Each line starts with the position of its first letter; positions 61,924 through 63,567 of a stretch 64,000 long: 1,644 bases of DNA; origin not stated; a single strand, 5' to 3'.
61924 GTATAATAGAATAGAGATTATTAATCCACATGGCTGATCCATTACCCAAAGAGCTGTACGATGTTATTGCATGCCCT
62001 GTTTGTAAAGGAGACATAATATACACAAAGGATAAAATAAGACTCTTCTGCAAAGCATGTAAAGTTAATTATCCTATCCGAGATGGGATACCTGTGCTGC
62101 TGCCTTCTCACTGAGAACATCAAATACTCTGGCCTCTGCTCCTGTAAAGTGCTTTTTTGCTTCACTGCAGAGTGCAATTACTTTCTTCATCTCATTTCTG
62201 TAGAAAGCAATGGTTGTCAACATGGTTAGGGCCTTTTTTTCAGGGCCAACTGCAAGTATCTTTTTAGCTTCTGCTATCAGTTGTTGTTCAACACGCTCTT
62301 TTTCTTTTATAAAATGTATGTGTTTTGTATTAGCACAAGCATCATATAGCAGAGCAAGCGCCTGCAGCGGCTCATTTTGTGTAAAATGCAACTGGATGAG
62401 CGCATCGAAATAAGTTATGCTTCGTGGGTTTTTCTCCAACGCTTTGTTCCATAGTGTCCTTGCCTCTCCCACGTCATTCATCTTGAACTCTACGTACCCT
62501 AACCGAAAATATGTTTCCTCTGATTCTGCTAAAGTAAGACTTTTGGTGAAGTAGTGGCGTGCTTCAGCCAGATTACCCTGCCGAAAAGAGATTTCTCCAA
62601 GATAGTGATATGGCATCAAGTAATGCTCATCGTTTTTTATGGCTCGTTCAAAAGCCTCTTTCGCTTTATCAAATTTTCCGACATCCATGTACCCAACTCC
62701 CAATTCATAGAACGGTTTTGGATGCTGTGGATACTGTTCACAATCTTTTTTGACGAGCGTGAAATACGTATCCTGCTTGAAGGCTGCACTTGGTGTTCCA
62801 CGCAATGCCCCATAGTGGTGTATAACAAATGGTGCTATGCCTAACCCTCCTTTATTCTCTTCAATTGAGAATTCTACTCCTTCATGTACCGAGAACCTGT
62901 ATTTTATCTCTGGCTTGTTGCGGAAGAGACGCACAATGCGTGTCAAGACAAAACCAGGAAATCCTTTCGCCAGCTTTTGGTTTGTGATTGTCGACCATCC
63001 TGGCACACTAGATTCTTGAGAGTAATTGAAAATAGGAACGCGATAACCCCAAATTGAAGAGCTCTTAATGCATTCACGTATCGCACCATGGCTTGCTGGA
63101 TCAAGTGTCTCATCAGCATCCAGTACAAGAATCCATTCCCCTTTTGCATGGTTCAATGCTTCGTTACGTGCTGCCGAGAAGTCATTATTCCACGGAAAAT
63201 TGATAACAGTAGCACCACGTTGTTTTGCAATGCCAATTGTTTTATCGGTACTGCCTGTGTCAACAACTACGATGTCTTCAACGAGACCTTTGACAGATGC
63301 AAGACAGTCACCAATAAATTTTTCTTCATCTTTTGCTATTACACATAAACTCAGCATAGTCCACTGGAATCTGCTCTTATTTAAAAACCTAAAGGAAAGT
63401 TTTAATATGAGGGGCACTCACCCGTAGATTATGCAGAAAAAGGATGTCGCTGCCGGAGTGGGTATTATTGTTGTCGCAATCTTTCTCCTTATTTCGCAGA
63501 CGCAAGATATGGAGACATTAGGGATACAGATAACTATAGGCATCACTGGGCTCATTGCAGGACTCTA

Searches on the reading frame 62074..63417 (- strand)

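Call 10: search_protein_families(library=pfam, proteins=[window:62074-63417:-], max_evalue=0.001)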
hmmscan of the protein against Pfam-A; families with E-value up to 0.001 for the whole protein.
window:62074-63417:- (447 aa): 16 families
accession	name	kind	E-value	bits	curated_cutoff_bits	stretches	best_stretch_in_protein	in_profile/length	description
PF07719.23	TPR_2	-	1.2e-21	75.4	27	3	236-265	4-33/34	Tetratricopeptide repeat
PF00535.33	Glycos_transf_2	-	4.7e-21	75.9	23.3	1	23-108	1-94/168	Glycosyl transferase family 2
PF00515.34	TPR_1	-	1.4e-17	63.1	27.8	1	236-266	4-34/34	Tetratricopeptide repeat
PF13432.12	TPR_16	-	1e-11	45.4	32.7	1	237-297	1-61/65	Tetratricopeptide repeat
PF13428.12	TPR_14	-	2.9e-11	43.3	23.5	0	301-343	2-44/44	Tetratricopeptide repeat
PF13181.12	TPR_8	-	4.2e-11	42.5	25.7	0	237-264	5-32/34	Tetratricopeptide repeat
PF13424.12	TPR_12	-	2e-10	41.1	30.1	2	238-299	8-77/77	Tetratricopeptide repeat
PF13174.12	TPR_6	-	1.9e-08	34.8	26.3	0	302-333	2-33/33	Tetratricopeptide repeat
PF13704.12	Glyco_tranf_2_4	-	2.5e-08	34.7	27.5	1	29-106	1-85/98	Glycosyl transferase family 2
PF14559.12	TPR_19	-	1.6e-07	32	25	0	278-340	2-65/68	Tetratricopeptide repeat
PF13414.12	TPR_11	-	2.2e-06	27.7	26.8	0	243-281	4-42/42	TPR repeat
PF13431.12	TPR_17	-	7.8e-06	26.2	24.4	0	255-287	1-33/34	Tetratricopeptide repeat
PF13374.12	TPR_10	-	9.2e-06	26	27.5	0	270-298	5-33/42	Tetratricopeptide repeat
PF23914.1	TPR_CcmH_CycH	-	3.8e-05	24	42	0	238-331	55-152/158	Cytochrome c-type biogenesis protein H TPR domain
PF25063.1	ARM_TT21_C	-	0.00033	21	35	1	239-331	101-195/209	Tetratricopeptide repeat protein 21 C-terminal ARM domain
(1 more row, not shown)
